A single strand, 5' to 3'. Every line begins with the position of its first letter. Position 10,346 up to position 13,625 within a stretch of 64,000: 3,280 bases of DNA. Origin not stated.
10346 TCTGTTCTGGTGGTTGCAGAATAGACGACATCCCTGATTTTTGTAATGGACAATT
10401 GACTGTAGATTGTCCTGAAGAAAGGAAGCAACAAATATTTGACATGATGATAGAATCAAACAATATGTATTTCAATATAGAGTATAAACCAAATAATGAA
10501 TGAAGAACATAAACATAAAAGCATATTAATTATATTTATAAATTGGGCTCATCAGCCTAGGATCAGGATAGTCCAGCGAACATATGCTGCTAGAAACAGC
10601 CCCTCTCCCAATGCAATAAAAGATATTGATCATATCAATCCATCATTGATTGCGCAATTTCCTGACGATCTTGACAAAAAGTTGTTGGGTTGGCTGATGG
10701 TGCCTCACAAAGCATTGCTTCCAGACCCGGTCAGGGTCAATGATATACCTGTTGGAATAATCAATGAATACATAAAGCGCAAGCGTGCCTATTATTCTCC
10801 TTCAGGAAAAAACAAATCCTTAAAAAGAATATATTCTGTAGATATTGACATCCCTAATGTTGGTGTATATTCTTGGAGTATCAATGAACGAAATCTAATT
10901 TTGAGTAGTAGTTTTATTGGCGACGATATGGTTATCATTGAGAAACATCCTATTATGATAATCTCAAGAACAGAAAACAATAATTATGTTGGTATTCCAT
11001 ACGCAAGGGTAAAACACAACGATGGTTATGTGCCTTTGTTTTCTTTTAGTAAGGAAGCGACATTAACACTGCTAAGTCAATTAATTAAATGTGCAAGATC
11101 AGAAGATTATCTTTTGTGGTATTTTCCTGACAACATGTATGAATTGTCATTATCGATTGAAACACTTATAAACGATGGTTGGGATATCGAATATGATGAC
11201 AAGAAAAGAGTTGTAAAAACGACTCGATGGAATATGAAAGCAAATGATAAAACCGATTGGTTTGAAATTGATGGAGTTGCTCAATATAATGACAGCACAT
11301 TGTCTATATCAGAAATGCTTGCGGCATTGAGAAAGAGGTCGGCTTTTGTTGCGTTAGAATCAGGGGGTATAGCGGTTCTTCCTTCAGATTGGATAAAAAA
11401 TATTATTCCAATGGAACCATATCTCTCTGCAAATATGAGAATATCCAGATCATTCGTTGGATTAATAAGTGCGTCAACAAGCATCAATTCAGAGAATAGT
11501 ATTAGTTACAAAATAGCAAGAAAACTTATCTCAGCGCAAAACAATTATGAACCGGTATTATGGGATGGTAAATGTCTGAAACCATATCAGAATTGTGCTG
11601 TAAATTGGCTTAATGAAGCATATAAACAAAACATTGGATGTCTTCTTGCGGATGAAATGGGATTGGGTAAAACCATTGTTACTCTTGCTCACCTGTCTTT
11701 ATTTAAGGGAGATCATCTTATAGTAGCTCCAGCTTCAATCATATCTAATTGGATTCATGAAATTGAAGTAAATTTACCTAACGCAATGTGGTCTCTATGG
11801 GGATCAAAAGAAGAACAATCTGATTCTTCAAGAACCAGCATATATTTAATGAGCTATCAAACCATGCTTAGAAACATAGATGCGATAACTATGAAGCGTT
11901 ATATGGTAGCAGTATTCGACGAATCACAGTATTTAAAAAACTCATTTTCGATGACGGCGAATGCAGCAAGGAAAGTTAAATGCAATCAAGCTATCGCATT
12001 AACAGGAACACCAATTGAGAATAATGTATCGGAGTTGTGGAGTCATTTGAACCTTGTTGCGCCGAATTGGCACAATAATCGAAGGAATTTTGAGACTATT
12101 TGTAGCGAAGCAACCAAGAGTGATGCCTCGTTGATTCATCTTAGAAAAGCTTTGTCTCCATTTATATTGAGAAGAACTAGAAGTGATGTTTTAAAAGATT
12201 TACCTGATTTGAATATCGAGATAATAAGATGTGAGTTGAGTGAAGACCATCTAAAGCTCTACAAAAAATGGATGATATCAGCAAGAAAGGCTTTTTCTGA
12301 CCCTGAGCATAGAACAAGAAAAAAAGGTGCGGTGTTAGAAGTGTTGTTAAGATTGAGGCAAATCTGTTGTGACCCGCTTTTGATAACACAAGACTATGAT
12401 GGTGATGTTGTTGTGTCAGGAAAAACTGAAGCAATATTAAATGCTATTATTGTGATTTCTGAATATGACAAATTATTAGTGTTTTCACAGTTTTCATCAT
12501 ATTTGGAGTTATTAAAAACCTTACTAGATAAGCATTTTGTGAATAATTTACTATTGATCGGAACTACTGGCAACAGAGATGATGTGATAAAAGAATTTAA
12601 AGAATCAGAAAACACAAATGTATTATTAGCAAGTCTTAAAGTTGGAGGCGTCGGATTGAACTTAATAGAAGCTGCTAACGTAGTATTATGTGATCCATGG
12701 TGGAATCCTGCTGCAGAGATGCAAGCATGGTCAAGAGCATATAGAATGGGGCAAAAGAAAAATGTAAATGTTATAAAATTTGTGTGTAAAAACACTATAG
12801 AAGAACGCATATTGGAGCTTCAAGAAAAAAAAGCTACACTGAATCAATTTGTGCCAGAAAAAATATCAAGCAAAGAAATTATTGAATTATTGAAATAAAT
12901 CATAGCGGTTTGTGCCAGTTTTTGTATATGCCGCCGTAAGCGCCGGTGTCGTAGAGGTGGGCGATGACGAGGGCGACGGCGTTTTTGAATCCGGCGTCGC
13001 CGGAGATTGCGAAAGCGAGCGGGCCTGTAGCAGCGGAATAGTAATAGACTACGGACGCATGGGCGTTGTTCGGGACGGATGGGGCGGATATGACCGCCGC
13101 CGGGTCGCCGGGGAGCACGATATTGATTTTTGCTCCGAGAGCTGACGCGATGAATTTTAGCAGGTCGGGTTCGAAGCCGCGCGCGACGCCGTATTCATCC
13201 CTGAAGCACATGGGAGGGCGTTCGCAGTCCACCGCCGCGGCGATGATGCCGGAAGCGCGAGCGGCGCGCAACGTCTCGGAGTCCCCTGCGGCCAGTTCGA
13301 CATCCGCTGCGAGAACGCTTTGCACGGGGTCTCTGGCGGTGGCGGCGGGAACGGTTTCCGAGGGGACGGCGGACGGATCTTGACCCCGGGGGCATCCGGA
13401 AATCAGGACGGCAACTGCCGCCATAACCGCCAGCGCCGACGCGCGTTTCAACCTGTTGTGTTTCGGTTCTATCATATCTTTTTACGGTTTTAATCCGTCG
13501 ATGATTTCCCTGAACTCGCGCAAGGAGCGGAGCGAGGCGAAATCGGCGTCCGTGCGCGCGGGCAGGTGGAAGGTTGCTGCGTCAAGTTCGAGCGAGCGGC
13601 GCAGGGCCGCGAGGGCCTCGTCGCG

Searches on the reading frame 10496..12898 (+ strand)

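Call 55: search_protein_families(library=pfam, proteins=[window:10496-12898:+], max_evalue=0.00001)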
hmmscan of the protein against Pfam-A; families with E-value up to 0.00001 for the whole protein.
window:10496-12898:+ (800 aa): 3 families
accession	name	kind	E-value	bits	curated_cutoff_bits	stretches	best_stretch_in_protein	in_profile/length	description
PF00176.29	SNF2-rel_dom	-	5.1e-53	180.5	24.9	1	364-627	1-288/290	SNF2-related domain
PF00271.37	Helicase_C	-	5.7e-15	56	23.5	1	645-752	4-110/110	Helicase conserved C-terminal domain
PF04851.21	ResIII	-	4.1e-09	37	22.5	1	361-507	4-163/164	Type III restriction enzyme, res subunit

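Call 71: search_protein_families(library=padloc, proteins=[window:10496-12898:+], max_evalue=0.001)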
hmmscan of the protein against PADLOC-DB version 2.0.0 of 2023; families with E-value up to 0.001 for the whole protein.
window:10496-12898:+ (800 aa): 28 families (the best 25 are shown)
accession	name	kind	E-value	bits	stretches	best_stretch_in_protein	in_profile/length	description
PDLC02842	DpdE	-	1.9e-89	298.7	1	360-792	701-1157/1176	DpdE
PDLC00633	ZorD1|ZorD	-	6.3e-81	270.7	1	347-785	431-883/908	"SWI2/SNF2 helicase, Mrr-like nuclease"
PDLC02851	DpdE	-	3.7e-76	254.8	1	361-783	598-1031/1055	DpdE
PDLC02845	DpdE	-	8.8e-70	233.8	1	245-783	728-1269/1293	DpdE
PDLC02850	DpdE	-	6.8e-69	230.9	1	228-784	661-1239/1282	DpdE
PDLC00631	ZorD1|ZorD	-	6e-68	227.6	1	350-760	431-877/1071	"SWI2/SNF2 helicase, Mrr-like nuclease"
PDLC00629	ZorD1|ZorD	-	1.3e-66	223.2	1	360-759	482-921/1012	"SWI2/SNF2 helicase, Mrr-like nuclease"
PDLC02849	DpdE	-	1.1e-64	217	1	248-782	281-828/857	DpdE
PDLC00634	ZorD1|ZorD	-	7.4e-62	207.4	2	446-759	611-933/1208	"SWI2/SNF2 helicase, Mrr-like nuclease"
PDLC00632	ZorD1|ZorD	-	1.8e-58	196.4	2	447-782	716-1075/1101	"SWI2/SNF2 helicase, Mrr-like nuclease"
PDLC00627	ZorD1|ZorD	-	2.5e-43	146.2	2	451-761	611-959/1006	"SWI2/SNF2 helicase, Mrr-like nuclease"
PDLC02848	DpdE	-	3.3e-42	142.5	1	228-675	213-681/856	DpdE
PDLC00628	ZorD1|ZorD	-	1.7e-39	133.3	1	360-789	512-968/1171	"SWI2/SNF2 helicase, Mrr-like nuclease"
PDLC02854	DpdE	-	2.8e-36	122.8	2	447-767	702-1038/1083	DpdE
PDLC02852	DpdE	-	2.5e-33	113.1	2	644-782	713-852/905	DpdE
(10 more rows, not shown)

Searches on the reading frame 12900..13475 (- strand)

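Call 55: search_protein_families(library=pfam, proteins=[window:12900-13475:-], max_evalue=0.00001)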
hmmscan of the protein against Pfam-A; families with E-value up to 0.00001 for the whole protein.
window:12900-13475:- (191 aa): 1 family
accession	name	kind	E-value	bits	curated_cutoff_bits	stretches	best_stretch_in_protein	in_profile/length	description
PF00497.25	SBP_bac_3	-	1.4e-07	31.8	26.4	0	80-129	3-51/132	Bacterial extracellular solute-binding proteins, family 3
